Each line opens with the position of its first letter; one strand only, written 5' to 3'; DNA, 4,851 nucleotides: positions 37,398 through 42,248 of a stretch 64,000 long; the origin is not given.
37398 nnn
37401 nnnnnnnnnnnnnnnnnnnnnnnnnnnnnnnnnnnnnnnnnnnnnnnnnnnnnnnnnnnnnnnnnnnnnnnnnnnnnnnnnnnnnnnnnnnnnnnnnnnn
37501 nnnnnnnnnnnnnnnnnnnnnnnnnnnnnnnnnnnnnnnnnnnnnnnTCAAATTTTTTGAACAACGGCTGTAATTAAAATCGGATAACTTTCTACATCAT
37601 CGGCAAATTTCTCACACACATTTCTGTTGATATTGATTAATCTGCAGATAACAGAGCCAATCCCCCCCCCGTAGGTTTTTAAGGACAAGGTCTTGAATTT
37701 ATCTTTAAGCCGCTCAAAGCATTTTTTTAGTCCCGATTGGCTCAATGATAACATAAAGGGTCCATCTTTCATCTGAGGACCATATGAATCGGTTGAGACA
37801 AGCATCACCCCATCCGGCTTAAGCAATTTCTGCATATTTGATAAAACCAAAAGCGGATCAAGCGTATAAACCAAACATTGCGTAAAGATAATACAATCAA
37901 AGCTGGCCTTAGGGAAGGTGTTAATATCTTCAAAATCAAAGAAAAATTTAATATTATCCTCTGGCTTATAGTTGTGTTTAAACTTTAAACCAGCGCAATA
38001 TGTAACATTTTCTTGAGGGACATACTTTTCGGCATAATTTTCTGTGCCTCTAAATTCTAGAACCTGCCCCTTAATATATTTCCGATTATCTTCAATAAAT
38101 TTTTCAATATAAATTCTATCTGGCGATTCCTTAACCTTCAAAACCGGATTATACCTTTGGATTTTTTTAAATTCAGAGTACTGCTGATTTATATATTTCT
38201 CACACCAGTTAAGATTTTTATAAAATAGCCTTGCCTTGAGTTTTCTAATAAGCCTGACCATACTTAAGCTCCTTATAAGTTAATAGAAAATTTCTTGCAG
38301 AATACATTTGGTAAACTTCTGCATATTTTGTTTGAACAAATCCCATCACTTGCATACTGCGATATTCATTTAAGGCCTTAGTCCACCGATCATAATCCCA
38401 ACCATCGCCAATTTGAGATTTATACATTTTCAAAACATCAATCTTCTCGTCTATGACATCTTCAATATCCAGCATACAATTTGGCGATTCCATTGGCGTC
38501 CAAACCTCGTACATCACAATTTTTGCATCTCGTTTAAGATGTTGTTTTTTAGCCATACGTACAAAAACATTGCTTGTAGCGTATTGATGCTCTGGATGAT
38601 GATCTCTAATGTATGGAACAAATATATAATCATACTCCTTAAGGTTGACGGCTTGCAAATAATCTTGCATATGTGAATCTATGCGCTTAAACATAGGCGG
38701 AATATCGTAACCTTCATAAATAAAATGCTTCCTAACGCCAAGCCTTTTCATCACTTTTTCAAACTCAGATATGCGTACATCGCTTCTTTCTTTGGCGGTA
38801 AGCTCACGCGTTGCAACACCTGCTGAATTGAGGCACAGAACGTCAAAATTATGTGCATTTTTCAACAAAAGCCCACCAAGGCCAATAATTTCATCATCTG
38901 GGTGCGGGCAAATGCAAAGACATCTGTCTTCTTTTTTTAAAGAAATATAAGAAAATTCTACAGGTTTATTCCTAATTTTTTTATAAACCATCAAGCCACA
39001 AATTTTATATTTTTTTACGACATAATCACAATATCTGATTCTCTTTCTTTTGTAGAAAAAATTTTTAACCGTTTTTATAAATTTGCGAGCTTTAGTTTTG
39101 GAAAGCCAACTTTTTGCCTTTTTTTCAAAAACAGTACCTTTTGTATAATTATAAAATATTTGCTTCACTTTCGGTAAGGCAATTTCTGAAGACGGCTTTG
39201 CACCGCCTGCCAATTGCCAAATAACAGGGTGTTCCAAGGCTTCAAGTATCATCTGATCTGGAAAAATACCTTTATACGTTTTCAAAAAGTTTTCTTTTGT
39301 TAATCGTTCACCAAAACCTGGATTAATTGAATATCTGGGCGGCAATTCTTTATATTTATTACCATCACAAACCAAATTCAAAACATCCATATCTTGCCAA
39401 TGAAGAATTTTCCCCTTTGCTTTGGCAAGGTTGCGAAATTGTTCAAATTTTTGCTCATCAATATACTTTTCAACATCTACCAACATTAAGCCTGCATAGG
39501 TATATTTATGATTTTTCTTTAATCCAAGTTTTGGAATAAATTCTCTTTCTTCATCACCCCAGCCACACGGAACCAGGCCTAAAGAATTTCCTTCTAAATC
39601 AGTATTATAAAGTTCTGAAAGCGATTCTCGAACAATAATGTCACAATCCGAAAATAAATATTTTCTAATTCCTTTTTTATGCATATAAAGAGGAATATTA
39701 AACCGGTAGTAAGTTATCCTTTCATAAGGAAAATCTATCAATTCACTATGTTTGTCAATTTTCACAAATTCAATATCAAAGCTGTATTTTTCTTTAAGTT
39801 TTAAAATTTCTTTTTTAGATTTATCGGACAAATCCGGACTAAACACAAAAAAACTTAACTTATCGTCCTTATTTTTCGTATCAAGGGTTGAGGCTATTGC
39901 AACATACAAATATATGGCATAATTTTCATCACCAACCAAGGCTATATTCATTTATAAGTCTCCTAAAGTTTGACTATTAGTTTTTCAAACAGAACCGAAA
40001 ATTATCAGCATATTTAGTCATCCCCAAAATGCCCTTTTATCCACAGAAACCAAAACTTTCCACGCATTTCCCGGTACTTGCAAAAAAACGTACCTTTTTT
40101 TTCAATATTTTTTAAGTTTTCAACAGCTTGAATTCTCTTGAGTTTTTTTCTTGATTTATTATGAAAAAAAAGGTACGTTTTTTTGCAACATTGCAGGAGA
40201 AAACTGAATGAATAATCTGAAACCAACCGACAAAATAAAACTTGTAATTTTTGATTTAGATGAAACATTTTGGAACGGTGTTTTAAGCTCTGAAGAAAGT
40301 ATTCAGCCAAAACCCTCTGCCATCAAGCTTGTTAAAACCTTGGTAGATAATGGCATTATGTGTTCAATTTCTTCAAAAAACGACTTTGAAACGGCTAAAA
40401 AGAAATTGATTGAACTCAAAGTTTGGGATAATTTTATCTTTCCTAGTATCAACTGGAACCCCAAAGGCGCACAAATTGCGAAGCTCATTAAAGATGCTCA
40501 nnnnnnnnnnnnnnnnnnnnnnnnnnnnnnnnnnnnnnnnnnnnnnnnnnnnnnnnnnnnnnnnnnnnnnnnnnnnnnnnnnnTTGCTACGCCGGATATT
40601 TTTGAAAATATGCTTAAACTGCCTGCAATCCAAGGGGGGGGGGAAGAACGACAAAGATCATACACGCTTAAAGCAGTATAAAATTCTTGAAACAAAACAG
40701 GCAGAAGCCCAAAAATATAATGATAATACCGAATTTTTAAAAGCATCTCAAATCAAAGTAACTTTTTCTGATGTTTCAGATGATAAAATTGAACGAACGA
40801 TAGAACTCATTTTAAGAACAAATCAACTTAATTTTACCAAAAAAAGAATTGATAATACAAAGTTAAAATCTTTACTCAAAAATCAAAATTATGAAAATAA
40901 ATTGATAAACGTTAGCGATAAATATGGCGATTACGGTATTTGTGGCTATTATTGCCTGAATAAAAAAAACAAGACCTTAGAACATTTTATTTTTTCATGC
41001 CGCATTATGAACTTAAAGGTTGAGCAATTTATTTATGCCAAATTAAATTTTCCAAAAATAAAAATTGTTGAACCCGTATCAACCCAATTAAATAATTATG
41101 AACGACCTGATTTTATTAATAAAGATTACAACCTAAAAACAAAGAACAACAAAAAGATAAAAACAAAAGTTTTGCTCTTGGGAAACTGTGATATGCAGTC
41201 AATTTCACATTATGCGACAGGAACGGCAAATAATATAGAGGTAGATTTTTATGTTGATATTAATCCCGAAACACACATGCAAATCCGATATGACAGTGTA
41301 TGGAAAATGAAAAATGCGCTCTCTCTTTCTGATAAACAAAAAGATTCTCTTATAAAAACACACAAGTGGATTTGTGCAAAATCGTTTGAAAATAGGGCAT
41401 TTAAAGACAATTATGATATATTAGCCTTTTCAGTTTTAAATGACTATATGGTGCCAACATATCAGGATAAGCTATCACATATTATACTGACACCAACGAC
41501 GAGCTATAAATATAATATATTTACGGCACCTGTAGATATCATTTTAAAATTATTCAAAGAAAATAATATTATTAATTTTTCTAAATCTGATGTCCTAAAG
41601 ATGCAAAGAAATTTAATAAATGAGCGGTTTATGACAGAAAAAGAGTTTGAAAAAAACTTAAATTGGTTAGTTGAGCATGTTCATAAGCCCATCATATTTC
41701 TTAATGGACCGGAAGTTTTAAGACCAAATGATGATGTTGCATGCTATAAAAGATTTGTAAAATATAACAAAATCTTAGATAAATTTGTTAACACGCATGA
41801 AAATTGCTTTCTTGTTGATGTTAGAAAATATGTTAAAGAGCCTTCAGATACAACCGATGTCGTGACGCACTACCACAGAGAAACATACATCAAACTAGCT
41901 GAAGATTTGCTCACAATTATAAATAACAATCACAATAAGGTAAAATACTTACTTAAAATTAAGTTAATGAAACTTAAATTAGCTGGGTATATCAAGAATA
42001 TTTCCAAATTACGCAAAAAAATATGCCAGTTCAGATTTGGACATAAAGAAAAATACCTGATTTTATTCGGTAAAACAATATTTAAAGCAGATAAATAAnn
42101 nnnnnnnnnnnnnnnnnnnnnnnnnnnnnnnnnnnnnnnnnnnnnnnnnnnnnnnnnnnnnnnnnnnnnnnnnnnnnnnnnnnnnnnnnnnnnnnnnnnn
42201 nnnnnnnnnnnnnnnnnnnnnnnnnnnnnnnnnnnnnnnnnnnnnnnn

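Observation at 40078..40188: Candidate invertible promoter 2 toggling between two arms of the polysaccharide locus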

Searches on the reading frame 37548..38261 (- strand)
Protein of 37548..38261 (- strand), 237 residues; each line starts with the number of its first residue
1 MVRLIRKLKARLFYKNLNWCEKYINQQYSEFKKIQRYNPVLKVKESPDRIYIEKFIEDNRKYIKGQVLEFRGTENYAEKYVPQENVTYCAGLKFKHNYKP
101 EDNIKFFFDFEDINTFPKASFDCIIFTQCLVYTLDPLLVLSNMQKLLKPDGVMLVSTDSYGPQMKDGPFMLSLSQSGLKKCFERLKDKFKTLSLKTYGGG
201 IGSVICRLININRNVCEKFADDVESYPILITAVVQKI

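Call 10: search_protein_families(library=pfam, proteins=[window:37548-38261:-])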
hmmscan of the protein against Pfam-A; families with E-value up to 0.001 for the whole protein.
window:37548-38261:- (237 aa): 4 families
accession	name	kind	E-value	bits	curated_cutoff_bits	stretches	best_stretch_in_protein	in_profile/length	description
PF13847.12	Methyltransf_31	-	1.2e-07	31.9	27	1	97-166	52-124/145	Methyltransferase domain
PF13489.12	Methyltransf_23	-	2e-07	31.4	27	1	105-158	66-119/164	Methyltransferase domain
PF08241.18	Methyltransf_11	-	3.1e-06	28.2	21.2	1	108-154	49-94/95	Methyltransferase domain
PF08242.18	Methyltransf_12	-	3.8e-05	24.8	30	1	111-152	56-97/98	Methyltransferase domain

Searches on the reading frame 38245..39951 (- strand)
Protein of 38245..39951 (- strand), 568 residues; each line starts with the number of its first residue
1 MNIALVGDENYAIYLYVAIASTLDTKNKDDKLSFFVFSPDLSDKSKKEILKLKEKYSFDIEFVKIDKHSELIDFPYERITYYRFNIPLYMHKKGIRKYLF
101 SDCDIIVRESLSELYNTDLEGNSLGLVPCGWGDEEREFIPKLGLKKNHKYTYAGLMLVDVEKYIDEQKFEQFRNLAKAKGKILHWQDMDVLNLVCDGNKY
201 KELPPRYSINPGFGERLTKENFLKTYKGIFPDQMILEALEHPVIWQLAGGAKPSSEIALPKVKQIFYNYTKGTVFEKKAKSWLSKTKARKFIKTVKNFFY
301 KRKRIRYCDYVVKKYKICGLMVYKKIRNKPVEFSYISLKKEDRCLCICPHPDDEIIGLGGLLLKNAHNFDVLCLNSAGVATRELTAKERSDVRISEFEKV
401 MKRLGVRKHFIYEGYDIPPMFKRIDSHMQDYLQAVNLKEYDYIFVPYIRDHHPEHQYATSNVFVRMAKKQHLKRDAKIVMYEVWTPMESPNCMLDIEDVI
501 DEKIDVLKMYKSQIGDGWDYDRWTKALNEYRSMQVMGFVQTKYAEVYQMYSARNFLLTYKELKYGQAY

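Call 10: search_protein_families(library=pfam, proteins=[window:38245-39951:-])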
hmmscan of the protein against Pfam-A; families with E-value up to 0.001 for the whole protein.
window:38245-39951:- (568 aa): 3 families
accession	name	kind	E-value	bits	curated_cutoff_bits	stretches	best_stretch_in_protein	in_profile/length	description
PF01501.26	Glyco_transf_8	-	1.3e-26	94.1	24.3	1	2-214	1-222/253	Glycosyl transferase family 8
PF02585.22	PIG-L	-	6.6e-12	46.5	28.2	1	345-459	1-122/129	GlcNAc-PI de-N-acetylase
PF18404.7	Glyco_transf_24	-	2.7e-10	40.6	25.7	1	8-174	9-181/268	Glucosyltransferase 24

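Call 13: find_encoding_contigs(protein=window:38245-39951:-, flank=3000, max_places=10)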
Protein window:38245-39951:- (568 aa): 3 contigs read that carry it; 3 places shown.
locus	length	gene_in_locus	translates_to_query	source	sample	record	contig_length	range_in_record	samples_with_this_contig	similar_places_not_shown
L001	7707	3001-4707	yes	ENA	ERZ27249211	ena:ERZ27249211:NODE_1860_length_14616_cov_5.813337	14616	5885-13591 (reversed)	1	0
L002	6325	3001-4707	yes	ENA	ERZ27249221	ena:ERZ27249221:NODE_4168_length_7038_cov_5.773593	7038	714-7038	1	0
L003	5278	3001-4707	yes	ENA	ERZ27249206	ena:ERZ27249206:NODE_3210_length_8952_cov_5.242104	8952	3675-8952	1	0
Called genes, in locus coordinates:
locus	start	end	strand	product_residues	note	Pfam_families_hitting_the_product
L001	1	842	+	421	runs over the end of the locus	-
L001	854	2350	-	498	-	-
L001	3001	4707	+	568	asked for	PF01501:Glyco_transf_8, PF18404:Glyco_transf_24, PF02585:PIG-L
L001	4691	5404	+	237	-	PF13489:Methyltransf_23, PF08241:Methyltransf_11 (weak), PF13847:Methyltransf_31 (weak)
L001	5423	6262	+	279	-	PF13489:Methyltransf_23, PF13847:Methyltransf_31 (weak), PF08241:Methyltransf_11, PF13649:Methyltransf_25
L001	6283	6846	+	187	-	-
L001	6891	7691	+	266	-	-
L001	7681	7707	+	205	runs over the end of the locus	PF01128:IspD, PF12804:NTP_transf_3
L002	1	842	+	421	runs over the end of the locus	-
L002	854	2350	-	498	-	-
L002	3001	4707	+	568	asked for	PF01501:Glyco_transf_8, PF18404:Glyco_transf_24, PF02585:PIG-L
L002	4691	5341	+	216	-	PF13489:Methyltransf_23, PF08241:Methyltransf_11 (weak), PF13847:Methyltransf_31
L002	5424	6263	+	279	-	PF13489:Methyltransf_23, PF13847:Methyltransf_31 (weak), PF08241:Methyltransf_11, PF13649:Methyltransf_25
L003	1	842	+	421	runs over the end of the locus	-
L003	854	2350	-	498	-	-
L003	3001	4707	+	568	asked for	PF01501:Glyco_transf_8, PF18404:Glyco_transf_24, PF02585:PIG-L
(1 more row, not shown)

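Call 17: find_related_loci(query=window:38245-39951:-, collection=genome_contigs, flank=4000)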
Query window:38245-39951:- (568 aa) in genome_contigs; peptide patterns used: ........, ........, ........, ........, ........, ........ (x = any residue, [..] = any of these).
250 stretches matched a pattern; 3 encode a relative of the query (tblastn E <= 1e-3); 3 distinct loci.
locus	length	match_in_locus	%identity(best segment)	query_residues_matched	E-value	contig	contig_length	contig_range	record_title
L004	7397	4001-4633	31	336-547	3e-22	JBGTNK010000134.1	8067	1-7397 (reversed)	MAG: Chitinophagaceae bacterium isolate JTS-RE386 k141_11589034, whole genome shotgun sequence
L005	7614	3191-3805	27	342-547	9e-16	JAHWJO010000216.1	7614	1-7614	MAG: Armatimonadota bacterium isolate 0707_bin6 NODE_2614_length_7614_cov_7.082551, whole genome shotgun sequence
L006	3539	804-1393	33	325-514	4e-16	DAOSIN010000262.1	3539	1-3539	MAG TPA_asm: Salinivirgaceae bacterium isolate AMR_MDS_1700 NODE_23167_length_3539_cov_3.788175, whole genome shotgun se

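Call 23: find_homologous_proteins(query=window:38245-39951:-, max_evalue=1e-20)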
Query window:38245-39951:- (568 aa): 6 proteins with E <= 1e-20 among 8000 candidates.
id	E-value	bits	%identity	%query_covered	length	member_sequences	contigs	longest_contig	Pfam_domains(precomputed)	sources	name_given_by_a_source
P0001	0.0e+0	1313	100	100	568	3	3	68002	PF02585.23,PF01501.27,PF18404.8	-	-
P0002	2.3e-230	784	60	98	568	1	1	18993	PF02585.23,PF01501.27,PF18404.8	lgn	-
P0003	2.1e-204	698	55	98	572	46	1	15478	PF02585.23,PF01501.27,PF18404.8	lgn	-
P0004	4.1e-176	605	48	98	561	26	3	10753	PF02585.23,PF01501.27,PF18404.8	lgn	-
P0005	2.1e-117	411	40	99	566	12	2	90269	PF02585.23,PF01501.27,PF18404.8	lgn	-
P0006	2.9e-117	411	40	98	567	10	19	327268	PF02585.23,PF01501.27,PF18404.8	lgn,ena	-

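Call 24: find_encoding_contigs(protein=P0002, flank=4000, max_places=6)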
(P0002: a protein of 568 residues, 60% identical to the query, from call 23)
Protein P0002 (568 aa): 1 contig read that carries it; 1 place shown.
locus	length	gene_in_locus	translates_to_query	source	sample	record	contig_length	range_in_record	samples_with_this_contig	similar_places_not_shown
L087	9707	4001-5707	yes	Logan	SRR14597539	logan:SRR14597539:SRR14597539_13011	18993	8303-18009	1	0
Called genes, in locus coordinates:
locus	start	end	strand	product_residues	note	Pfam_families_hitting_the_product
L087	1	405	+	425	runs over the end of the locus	PF00534:Glycos_transf_1, PF20706:GT4-conflict (weak), PF13692:Glyco_trans_1_4, PF13524:Glyco_trans_1_2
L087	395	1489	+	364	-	PF01041:DegT_DnrJ_EryC1, PF00155:Aminotran_1_2, PF00266:Aminotran_5 (weak), PF01212:Beta_elim_lyase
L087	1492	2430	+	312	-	PF02655:ATP-grasp_3, PF15632:ATPgrasp_Ter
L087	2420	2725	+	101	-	PF03767:Acid_phosphat_B (faint), PF24694:LNS2_PITM1-3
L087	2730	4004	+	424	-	-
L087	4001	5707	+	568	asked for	PF01501:Glyco_transf_8, PF18404:Glyco_transf_24, PF02585:PIG-L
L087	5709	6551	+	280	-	PF13489:Methyltransf_23, PF13847:Methyltransf_31 (weak), PF08241:Methyltransf_11, PF08242:Methyltransf_12 (weak), PF13649:Methyltransf_25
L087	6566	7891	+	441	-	-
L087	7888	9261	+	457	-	PF01467:CTP_transf_like, PF01408:GFO_IDH_MocA, PF22725:GFO_IDH_MocA_C3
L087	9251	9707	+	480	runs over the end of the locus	?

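Call 25: find_encoding_contigs(protein=P0003, flank=4000, max_places=6)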
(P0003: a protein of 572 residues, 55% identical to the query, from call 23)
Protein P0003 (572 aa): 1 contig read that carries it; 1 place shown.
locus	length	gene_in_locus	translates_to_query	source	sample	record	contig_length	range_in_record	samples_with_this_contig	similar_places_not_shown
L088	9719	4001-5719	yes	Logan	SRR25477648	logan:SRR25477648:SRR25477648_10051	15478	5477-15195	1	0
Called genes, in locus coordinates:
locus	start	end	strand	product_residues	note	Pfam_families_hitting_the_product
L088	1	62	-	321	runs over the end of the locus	PF01501:Glyco_transf_8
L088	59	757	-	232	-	PF00132:Hexapep (faint)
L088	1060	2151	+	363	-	PF01041:DegT_DnrJ_EryC1, PF00155:Aminotran_1_2, PF00266:Aminotran_5, PF01212:Beta_elim_lyase (faint)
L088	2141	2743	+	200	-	PF17836:PglD_N, PF00132:Hexapep (faint), PF25084:LbH_EIF2B (faint), PF25087:GMPPB_C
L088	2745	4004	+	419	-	-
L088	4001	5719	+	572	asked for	PF01501:Glyco_transf_8, PF18404:Glyco_transf_24, PF02585:PIG-L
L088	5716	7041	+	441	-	-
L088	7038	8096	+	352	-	PF00733:Asn_synthase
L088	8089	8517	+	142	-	PF01467:CTP_transf_like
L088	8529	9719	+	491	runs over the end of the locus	?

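Call 26: find_encoding_contigs(protein=P0004, flank=4000, max_places=6)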
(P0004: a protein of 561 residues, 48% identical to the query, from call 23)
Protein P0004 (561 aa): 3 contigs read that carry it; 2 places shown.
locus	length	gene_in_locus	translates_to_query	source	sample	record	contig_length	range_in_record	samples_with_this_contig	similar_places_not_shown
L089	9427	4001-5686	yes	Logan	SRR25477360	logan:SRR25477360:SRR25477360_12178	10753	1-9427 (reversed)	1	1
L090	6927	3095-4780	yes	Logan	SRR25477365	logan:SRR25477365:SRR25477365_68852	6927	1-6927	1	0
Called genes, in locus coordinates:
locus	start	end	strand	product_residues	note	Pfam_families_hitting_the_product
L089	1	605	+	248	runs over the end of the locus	PF00132:Hexapep (weak)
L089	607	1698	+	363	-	PF01041:DegT_DnrJ_EryC1, PF00155:Aminotran_1_2, PF00266:Aminotran_5, PF01212:Beta_elim_lyase (faint)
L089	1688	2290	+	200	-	PF17836:PglD_N, PF25084:LbH_EIF2B (faint), PF25087:GMPPB_C (weak), PF00132:Hexapep, PF14602:Hexapep_2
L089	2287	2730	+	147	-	-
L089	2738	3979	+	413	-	PF00534:Glycos_transf_1, PF13692:Glyco_trans_1_4 (weak)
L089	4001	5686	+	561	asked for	PF01501:Glyco_transf_8, PF18404:Glyco_transf_24, PF02585:PIG-L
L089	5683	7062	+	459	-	-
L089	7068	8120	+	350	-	PF00733:Asn_synthase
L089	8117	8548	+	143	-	PF01467:CTP_transf_like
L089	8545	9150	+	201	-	-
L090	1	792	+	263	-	?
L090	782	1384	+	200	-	PF17836:PglD_N, PF25084:LbH_EIF2B (faint), PF25087:GMPPB_C (weak), PF00132:Hexapep, PF14602:Hexapep_2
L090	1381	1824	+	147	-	-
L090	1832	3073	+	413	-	PF00534:Glycos_transf_1, PF13692:Glyco_trans_1_4 (weak)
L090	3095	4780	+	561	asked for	PF01501:Glyco_transf_8, PF18404:Glyco_transf_24, PF02585:PIG-L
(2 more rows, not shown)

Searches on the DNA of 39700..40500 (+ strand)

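Call 82: search_rna_families(source=window, start=39700, end=40500, threshold=evalue, max_evalue=1)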
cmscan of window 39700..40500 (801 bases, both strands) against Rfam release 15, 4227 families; matches with E-value up to 1: 8.
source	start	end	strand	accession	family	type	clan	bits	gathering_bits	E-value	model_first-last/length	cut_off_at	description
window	40076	40190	-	RF04134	MIR7504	Gene; miRNA;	-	26.6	83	0.026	1-124/124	no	MIR7504 microRNA precursor family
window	40068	40198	-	RF04174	MIR4208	Gene; miRNA;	-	26.4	140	0.12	1-191/191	no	MIR4208 microRNA precursor family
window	40065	40205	-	RF04205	MIR2606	Gene; miRNA;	-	25.3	139.7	0.26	1-165/165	no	MIR2606 microRNA precursor family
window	40080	40187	-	RF04157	MIR9486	Gene; miRNA;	-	22.9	100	0.048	1-119/119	no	MIR9486 microRNA precursor family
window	40067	40201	+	RF04174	MIR4208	Gene; miRNA;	-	22.9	140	0.63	1-191/191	no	MIR4208 microRNA precursor family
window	40070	40197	-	RF03933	MIR6445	Gene; miRNA;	-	21.6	100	0.14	1-117/117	no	MIR6445 microRNA precursor family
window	40071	40197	-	RF01005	MIR530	Gene; miRNA;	-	20.8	85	0.27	1-172/172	no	MIR530 microRNA precursor family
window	40075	40190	-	RF04097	MIR2630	Gene; miRNA;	-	18.7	144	0.39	1-229/229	no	MIR2630 microRNA precursor family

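Call 89: search_dna_similar(query=window:40040-40230:+, collection=plasmids, mode=distant, max_evalue=0.01, max_rows=10)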
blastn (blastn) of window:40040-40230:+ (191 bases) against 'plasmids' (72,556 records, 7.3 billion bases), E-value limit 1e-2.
No match.

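Call 90: search_dna_similar(query=window:40040-40230:+, collection=phages, mode=distant, max_evalue=0.01, max_rows=10)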
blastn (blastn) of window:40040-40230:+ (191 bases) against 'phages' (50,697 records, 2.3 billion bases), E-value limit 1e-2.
No match.

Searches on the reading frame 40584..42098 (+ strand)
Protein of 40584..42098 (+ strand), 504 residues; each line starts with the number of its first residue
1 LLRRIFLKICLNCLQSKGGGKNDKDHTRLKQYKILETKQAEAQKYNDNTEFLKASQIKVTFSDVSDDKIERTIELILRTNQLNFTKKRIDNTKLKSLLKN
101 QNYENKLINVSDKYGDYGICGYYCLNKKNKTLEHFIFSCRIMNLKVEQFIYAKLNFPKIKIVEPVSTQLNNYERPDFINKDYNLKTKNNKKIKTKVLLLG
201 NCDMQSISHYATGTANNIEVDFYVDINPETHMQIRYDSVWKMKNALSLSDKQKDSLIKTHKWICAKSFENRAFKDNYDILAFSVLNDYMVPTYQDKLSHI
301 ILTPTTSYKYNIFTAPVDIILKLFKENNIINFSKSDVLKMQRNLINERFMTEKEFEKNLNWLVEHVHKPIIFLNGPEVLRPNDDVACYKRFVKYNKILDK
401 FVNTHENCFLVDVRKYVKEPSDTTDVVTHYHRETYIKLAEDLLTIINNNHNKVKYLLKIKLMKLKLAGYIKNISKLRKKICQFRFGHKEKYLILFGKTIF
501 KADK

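Call 11: search_protein_families(library=pfam, proteins=[window:40584-42098:+])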
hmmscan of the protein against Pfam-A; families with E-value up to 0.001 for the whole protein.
window:40584-42098:+ (504 aa): 0 families

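Call 44: find_encoding_contigs(protein=window:40602-42098:+, flank=2500, max_places=10)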
Protein window:40602-42098:+ (498 aa): 4 contigs read that carry it; 4 places shown.
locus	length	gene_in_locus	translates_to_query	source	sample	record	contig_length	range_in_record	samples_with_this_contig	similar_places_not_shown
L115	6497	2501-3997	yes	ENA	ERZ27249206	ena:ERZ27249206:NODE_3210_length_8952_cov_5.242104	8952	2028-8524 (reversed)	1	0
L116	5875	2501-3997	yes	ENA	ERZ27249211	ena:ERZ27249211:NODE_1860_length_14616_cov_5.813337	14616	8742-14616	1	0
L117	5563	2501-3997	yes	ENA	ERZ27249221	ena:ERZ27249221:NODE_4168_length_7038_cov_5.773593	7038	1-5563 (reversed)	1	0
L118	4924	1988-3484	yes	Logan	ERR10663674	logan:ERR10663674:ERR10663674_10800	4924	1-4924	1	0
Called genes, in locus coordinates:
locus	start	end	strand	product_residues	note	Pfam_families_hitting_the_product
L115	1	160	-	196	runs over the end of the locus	?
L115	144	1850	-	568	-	PF01501:Glyco_transf_8, PF18404:Glyco_transf_24, PF02585:PIG-L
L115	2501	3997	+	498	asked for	-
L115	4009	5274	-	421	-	-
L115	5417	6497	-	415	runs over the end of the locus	PF00534:Glycos_transf_1, PF13692:Glyco_trans_1_4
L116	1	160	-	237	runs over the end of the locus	PF13489:Methyltransf_23, PF08241:Methyltransf_11 (weak), PF13847:Methyltransf_31 (weak)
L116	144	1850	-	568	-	PF01501:Glyco_transf_8, PF18404:Glyco_transf_24, PF02585:PIG-L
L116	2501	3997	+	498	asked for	-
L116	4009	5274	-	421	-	-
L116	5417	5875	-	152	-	?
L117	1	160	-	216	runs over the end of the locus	PF13489:Methyltransf_23, PF08241:Methyltransf_11 (weak), PF13847:Methyltransf_31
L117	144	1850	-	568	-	PF01501:Glyco_transf_8, PF18404:Glyco_transf_24, PF02585:PIG-L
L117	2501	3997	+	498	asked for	-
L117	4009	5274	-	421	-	-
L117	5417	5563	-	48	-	?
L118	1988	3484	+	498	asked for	-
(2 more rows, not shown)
